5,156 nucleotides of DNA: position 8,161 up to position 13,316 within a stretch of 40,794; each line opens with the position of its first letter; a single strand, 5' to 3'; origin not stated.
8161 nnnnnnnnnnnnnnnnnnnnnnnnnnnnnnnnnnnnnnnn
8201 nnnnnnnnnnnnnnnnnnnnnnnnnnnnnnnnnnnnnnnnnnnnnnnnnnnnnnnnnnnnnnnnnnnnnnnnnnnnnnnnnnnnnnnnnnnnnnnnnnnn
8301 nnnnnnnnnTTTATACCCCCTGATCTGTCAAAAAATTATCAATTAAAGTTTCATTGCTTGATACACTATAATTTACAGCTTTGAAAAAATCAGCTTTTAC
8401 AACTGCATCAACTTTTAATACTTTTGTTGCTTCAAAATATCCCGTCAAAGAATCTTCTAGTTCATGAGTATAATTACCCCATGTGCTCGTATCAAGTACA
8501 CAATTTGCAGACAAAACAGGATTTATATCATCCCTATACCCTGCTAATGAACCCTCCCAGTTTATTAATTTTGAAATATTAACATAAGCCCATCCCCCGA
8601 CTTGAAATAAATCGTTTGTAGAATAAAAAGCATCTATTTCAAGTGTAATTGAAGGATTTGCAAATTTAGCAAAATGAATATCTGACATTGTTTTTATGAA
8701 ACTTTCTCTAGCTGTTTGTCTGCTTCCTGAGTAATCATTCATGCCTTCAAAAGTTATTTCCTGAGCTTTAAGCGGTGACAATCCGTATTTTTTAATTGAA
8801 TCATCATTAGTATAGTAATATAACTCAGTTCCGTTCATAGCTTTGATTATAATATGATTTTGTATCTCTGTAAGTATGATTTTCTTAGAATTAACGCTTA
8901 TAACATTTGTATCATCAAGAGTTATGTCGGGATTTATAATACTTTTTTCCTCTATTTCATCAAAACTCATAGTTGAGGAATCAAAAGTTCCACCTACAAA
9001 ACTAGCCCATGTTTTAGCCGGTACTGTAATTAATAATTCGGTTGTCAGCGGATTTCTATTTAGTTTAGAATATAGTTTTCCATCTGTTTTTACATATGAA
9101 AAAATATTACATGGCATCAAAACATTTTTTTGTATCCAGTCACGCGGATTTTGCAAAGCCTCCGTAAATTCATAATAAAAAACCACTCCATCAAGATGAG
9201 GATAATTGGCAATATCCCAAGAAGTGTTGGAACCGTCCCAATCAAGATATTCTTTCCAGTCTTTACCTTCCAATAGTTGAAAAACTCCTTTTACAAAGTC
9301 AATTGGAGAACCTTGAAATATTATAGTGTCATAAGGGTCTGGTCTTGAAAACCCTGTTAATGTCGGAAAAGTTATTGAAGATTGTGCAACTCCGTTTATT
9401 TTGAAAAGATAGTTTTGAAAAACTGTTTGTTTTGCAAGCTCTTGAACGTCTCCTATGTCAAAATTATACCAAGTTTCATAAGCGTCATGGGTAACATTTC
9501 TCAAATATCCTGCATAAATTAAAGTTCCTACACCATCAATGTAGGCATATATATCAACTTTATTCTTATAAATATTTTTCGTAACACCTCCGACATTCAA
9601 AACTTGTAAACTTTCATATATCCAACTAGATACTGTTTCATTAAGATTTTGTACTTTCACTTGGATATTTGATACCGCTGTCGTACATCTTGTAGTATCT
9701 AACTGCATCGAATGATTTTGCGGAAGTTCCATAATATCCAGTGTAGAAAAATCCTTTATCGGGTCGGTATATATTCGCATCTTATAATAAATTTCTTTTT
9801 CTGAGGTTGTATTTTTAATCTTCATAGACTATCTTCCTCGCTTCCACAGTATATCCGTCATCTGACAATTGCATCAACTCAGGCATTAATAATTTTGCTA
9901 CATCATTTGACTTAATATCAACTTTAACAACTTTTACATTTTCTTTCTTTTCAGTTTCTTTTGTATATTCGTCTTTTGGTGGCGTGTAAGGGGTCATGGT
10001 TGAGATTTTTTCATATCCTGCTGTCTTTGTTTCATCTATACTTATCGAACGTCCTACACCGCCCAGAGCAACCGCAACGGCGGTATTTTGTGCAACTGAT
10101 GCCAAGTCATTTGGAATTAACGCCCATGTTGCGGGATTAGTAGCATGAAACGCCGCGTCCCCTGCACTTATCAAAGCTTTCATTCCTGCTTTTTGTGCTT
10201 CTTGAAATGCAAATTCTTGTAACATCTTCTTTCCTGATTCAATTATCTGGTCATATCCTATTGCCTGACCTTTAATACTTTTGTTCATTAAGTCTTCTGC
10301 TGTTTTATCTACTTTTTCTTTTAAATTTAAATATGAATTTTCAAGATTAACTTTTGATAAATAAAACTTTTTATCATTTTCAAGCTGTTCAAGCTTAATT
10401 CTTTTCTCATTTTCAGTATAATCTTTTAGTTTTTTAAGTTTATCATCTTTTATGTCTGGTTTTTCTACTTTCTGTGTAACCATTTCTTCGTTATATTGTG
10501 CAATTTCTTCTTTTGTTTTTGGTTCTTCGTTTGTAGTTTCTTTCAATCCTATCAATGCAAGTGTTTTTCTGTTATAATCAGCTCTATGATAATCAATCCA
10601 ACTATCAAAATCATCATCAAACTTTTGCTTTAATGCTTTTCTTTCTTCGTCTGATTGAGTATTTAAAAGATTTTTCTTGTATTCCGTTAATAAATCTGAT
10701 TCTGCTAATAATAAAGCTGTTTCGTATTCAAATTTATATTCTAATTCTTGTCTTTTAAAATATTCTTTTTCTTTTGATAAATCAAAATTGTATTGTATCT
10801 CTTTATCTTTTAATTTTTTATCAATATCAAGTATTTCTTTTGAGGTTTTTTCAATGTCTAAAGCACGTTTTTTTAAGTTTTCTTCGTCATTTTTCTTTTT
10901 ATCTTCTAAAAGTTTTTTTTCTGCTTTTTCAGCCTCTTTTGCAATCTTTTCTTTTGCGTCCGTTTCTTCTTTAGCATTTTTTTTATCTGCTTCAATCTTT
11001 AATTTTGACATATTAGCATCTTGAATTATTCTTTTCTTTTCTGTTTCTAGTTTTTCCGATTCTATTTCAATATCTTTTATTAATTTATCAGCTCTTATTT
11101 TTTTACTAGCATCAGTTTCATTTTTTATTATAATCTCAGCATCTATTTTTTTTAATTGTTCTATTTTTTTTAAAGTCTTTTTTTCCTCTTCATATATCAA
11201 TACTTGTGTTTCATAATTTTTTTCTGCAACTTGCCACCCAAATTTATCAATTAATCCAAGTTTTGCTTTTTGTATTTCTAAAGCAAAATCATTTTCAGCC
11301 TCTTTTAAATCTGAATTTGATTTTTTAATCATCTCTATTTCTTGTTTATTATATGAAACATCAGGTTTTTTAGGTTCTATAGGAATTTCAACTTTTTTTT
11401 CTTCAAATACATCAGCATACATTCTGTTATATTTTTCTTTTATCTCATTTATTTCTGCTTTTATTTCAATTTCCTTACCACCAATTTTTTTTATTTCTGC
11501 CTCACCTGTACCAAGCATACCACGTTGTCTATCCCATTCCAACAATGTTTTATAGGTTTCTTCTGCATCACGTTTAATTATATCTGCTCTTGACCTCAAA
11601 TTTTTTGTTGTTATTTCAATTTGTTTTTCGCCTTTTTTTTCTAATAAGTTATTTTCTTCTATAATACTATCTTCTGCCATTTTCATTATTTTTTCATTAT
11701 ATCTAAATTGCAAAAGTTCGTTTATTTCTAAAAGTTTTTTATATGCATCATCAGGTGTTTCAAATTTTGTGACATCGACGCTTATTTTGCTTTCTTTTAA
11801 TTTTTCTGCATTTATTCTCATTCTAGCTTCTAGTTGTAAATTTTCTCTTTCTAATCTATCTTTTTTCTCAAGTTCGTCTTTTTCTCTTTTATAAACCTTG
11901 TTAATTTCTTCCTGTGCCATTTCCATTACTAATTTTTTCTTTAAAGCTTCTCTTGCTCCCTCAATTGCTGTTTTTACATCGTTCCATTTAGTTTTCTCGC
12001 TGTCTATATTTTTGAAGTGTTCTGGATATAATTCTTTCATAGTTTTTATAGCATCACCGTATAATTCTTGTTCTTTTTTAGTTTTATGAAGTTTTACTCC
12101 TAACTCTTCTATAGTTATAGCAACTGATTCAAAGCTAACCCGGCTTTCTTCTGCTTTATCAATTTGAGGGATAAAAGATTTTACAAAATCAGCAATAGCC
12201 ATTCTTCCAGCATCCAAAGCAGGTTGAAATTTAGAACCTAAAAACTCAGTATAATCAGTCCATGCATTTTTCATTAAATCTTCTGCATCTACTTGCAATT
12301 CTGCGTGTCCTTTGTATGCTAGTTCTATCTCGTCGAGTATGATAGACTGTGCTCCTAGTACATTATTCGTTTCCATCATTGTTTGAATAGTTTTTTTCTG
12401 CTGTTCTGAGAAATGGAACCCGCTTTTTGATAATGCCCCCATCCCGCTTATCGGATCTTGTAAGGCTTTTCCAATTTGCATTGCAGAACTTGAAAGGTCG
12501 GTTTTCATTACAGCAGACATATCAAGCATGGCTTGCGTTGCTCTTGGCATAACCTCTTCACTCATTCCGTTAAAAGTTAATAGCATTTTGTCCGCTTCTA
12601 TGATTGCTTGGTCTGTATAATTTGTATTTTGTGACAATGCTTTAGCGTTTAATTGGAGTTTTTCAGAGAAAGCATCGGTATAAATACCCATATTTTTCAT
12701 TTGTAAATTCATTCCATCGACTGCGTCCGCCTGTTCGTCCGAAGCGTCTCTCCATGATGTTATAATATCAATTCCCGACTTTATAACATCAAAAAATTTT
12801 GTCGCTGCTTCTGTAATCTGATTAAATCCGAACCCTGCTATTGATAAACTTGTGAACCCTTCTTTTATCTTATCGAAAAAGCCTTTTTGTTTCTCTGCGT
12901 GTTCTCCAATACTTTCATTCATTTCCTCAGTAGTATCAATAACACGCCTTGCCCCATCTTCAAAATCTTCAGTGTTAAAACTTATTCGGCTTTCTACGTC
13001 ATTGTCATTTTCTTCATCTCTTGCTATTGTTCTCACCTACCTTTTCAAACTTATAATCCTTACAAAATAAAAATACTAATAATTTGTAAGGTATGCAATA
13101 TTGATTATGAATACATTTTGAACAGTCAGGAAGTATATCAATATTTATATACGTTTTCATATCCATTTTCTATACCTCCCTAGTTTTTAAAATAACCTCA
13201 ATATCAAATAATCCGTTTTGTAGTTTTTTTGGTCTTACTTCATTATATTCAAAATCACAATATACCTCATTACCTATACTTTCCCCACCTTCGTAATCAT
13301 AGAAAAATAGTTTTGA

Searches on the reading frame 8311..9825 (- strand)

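Call 17: search_protein_families(library=pfam, proteins=[window:8311-9825:-], max_evalue=0.01)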
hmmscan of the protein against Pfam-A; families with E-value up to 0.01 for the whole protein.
window:8311-9825:- (504 aa): 0 families

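Call 23: search_protein_families(library=phrogs, proteins=[window:8311-9825:-], max_evalue=0.1)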
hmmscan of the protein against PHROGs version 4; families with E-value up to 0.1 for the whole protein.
window:8311-9825:- (504 aa): 2 families
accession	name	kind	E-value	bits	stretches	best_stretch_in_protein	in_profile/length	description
phrog_3902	-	unknown function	0.031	15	0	78-133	37-92/152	-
phrog_16222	-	unknown function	0.032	14.8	1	298-374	46-120/193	-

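Call 90: search_protein_families(library=ncbifam, proteins=[window:8311-9825:-], max_evalue=0.01)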
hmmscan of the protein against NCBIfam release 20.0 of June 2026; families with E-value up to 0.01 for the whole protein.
window:8311-9825:- (504 aa): 0 families

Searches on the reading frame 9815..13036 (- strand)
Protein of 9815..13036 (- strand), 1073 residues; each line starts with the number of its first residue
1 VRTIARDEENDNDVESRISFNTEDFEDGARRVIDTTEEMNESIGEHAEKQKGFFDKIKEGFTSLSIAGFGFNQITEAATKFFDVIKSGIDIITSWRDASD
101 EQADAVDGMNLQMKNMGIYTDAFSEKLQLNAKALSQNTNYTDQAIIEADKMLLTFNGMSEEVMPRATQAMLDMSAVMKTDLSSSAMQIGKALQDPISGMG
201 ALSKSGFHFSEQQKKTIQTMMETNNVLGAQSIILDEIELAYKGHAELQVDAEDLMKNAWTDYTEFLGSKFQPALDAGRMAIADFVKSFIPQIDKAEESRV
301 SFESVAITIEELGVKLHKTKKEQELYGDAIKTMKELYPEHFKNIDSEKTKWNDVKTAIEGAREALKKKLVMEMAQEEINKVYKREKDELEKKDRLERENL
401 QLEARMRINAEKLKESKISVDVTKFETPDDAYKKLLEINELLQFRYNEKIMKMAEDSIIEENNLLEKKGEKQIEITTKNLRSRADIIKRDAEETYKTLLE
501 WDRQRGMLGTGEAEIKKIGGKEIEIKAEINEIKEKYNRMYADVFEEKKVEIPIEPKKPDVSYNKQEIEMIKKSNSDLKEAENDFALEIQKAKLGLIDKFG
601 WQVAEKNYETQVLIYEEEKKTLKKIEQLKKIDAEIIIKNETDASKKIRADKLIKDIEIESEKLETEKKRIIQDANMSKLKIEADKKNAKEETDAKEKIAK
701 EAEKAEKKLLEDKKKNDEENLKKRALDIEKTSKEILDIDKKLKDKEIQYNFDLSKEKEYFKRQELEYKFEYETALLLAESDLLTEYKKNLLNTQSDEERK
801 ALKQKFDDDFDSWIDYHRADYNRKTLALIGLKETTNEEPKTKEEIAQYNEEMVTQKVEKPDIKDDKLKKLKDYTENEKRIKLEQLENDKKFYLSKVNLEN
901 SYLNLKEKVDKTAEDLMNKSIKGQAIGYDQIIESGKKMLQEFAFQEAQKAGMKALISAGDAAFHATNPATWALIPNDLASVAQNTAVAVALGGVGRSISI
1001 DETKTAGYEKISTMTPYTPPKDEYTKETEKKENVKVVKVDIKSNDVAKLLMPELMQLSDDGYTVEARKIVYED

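Call 3: search_protein_families(library=pfam, proteins=[window:9815-13036:-], max_evalue=1)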
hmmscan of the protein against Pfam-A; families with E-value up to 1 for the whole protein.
window:9815-13036:- (1073 aa): 1 family
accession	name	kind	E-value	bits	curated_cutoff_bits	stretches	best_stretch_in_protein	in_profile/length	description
PF06791.18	TMP_2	-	2.7e-06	27.7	30.2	1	101-209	92-199/208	Prophage tail length tape measure protein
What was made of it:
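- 9815..13036 (-): Tail tape measure protein (1073 aa). The GTG start is uncertain. Pfam TMP_2 scores just below its cut-off (call 3).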

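Call 4: search_protein_families(library=phrogs, proteins=[window:9815-13036:-], max_evalue=0.01)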
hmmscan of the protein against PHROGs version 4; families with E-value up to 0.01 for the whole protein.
window:9815-13036:- (1073 aa): 2 families
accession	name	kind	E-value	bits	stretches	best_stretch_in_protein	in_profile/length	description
phrog_27166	-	tail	2.7e-27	96.4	1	29-288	23-263/751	tail length tape measure protein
phrog_26084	-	tail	2.5e-10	40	1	121-258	293-435/1263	tail length tape measure protein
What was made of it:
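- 9815..13036 (-): phrog_27166, tail length tape measure protein, E 2.7e-27 (call 4).
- Checked: The downstream 1073-aa ORF (9815..13036, GTG start) matches PHROG tape measure families (E 2.7e-27, call 4).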

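Call 90: search_protein_families(library=ncbifam, proteins=[window:9815-13036:-], max_evalue=0.01)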
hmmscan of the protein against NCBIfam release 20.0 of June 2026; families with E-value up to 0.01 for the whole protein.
window:9815-13036:- (1073 aa): 0 families

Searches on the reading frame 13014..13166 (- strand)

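Call 88: search_protein_families(library=pfam, proteins=[window:13014-13166:-], max_evalue=0.1)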
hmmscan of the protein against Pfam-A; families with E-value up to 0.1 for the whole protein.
window:13014-13166:- (50 aa): 1 family
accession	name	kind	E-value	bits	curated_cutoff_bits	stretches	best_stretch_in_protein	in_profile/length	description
PF25379.1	Adt-1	-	0.018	15.8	31.8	1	4-26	44-66/76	Adt-1-like domain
